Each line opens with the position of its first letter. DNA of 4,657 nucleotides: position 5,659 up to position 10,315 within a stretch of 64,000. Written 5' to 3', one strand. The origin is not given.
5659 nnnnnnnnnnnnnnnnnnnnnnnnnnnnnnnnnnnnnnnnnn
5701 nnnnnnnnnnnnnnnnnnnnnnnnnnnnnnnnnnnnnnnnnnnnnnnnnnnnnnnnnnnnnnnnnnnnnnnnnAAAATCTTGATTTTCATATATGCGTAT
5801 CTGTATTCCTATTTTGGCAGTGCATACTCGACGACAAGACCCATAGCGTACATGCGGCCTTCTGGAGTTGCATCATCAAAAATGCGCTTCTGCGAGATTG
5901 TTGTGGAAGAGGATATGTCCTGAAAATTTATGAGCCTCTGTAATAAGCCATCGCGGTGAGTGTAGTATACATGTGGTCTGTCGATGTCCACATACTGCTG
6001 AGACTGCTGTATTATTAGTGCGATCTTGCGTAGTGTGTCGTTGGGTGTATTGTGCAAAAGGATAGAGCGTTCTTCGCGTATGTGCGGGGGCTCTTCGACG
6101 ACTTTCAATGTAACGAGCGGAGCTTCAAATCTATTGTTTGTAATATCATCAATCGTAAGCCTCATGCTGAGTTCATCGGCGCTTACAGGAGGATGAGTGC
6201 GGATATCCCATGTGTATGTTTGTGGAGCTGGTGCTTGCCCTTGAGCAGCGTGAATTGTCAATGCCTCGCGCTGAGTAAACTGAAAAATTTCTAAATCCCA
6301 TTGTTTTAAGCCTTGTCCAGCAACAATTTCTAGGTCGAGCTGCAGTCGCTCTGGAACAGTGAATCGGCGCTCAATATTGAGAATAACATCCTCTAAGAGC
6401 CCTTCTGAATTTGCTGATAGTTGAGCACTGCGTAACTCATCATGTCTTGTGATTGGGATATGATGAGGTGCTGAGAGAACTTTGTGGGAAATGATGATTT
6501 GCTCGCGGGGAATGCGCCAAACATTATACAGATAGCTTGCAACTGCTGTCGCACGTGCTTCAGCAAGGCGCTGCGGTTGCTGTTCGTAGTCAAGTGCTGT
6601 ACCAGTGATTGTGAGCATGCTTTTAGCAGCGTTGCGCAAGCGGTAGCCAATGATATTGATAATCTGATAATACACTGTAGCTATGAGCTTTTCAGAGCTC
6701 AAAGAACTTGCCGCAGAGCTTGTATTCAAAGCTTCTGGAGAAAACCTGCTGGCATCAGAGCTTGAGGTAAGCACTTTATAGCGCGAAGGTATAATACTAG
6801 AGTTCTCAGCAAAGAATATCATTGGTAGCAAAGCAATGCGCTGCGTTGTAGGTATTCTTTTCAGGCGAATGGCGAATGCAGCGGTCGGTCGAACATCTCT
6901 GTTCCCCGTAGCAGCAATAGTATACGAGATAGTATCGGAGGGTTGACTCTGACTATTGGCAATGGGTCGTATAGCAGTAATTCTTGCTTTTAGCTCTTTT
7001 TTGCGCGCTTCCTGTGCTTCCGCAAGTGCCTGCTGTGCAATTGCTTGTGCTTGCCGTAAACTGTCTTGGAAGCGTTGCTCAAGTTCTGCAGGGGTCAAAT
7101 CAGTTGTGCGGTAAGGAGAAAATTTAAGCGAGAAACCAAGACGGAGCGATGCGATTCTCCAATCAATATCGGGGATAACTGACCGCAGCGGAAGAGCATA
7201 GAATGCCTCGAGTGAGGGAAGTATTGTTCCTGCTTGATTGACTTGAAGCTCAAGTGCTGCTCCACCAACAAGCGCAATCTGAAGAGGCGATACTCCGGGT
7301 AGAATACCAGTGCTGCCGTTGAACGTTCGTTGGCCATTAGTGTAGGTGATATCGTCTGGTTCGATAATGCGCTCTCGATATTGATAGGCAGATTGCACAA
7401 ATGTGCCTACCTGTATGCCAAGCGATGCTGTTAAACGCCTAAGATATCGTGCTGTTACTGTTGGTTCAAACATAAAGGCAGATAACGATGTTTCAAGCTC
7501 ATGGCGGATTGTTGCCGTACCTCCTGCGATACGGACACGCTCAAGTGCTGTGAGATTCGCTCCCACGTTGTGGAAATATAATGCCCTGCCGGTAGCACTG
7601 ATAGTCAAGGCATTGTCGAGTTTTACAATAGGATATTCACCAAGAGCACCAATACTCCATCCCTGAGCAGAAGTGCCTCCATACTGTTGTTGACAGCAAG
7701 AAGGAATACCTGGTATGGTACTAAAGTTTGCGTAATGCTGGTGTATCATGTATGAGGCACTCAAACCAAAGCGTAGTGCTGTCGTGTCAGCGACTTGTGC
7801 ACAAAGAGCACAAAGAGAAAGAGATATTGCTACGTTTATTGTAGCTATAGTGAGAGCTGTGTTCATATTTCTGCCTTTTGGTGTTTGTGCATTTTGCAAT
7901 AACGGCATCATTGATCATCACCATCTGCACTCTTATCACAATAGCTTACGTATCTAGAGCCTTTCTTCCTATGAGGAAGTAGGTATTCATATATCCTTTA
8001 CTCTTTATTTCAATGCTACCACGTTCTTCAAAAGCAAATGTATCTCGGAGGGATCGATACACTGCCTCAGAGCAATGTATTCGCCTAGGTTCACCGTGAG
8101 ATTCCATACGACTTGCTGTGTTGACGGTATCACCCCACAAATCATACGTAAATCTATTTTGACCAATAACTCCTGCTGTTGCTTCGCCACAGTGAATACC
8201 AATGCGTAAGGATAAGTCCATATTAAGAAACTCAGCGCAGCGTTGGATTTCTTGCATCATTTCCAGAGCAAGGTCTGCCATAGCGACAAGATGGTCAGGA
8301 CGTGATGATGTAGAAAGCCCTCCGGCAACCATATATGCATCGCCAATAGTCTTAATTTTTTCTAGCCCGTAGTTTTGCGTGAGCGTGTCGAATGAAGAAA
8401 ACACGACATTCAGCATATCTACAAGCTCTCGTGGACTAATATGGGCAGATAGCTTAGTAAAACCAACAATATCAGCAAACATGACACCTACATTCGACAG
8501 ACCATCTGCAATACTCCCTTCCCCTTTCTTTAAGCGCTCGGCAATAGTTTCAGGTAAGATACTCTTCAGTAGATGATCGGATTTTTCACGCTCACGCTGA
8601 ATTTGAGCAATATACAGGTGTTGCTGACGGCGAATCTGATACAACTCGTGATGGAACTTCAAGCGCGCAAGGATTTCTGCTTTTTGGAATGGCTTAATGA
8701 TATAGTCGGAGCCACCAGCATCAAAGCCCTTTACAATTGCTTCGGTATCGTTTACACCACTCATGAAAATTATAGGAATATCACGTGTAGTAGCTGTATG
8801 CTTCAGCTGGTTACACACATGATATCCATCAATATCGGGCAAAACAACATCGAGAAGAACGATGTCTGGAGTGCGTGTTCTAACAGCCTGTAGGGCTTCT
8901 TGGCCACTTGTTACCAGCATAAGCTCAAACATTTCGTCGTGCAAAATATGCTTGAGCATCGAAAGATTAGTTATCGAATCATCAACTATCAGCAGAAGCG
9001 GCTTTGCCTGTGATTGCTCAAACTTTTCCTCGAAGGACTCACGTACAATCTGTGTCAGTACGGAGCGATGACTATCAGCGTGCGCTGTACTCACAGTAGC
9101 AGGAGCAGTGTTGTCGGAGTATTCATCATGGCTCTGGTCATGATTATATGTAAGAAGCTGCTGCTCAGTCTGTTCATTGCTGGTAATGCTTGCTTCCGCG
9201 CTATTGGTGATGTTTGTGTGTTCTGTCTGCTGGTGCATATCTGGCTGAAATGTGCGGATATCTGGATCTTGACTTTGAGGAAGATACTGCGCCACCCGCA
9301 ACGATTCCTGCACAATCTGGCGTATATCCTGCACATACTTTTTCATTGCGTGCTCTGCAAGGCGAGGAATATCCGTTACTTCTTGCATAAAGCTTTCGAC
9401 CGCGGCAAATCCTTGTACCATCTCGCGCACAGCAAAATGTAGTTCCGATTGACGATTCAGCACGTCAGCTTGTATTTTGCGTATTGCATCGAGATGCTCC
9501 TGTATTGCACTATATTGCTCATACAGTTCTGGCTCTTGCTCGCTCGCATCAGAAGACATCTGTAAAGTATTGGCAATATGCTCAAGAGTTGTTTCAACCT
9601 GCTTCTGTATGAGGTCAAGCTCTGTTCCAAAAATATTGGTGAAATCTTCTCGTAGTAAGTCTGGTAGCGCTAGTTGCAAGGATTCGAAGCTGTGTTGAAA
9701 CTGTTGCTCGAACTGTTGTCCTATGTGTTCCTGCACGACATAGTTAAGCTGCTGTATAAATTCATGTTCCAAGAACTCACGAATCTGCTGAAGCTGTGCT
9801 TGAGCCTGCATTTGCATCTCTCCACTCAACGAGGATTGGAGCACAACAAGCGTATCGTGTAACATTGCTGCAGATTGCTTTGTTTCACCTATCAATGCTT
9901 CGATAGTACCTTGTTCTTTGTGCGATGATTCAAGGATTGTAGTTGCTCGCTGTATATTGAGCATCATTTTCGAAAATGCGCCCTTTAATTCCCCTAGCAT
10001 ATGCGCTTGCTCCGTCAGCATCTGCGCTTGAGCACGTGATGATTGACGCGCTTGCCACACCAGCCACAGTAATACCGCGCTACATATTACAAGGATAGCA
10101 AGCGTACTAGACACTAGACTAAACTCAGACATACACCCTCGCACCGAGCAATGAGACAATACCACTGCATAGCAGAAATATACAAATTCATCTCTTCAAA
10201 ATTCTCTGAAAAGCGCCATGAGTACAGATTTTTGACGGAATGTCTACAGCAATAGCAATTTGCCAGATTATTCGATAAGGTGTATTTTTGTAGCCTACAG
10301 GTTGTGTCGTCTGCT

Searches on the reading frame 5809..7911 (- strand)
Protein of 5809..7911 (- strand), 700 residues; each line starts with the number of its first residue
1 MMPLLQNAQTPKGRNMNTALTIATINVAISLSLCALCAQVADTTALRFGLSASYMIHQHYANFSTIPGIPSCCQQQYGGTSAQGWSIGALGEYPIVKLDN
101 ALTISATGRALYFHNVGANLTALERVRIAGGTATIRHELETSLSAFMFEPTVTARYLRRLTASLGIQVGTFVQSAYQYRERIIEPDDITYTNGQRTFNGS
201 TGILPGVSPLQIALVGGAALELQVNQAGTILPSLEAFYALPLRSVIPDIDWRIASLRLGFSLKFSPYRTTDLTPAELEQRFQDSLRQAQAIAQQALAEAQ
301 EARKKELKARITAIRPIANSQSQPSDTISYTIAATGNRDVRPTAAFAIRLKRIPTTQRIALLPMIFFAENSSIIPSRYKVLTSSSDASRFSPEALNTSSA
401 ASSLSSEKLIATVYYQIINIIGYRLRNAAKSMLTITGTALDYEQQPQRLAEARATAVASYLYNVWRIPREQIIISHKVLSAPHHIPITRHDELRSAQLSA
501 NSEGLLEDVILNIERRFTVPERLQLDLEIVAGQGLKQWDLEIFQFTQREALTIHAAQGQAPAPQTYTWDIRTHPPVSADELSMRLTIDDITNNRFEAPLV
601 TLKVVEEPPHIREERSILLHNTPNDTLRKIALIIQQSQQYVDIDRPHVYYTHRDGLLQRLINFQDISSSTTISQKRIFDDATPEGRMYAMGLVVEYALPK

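Call 19: search_protein_families(library=pfam, max_evalue=0.000001, proteins=[window:5809-7911:-])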
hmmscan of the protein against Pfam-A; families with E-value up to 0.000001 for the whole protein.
window:5809-7911:- (700 aa): 0 families

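Call 27: search_protein_families(library=pfam, max_evalue=1, proteins=[window:5809-7911:-])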
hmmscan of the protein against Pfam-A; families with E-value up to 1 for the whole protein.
window:5809-7911:- (700 aa): 1 family
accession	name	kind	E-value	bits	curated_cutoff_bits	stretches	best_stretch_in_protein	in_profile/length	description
PF00691.25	OmpA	-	0.0025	18.6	27.2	1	424-475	23-77/98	OmpA family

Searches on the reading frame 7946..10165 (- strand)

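Call 19: search_protein_families(library=pfam, max_evalue=0.000001, proteins=[window:7946-10165:-])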
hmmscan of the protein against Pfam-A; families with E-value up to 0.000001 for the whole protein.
window:7946-10165:- (739 aa): 2 families
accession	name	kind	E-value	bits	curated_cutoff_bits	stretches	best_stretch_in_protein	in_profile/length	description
PF00211.25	Guanylate_cyc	-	2.9e-62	210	21.9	1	557-732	7-182/183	Adenylate and Guanylate cyclase catalytic domain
PF00072.30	Response_reg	-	5.5e-26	91.4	30.2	1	392-502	2-110/111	Response regulator receiver domain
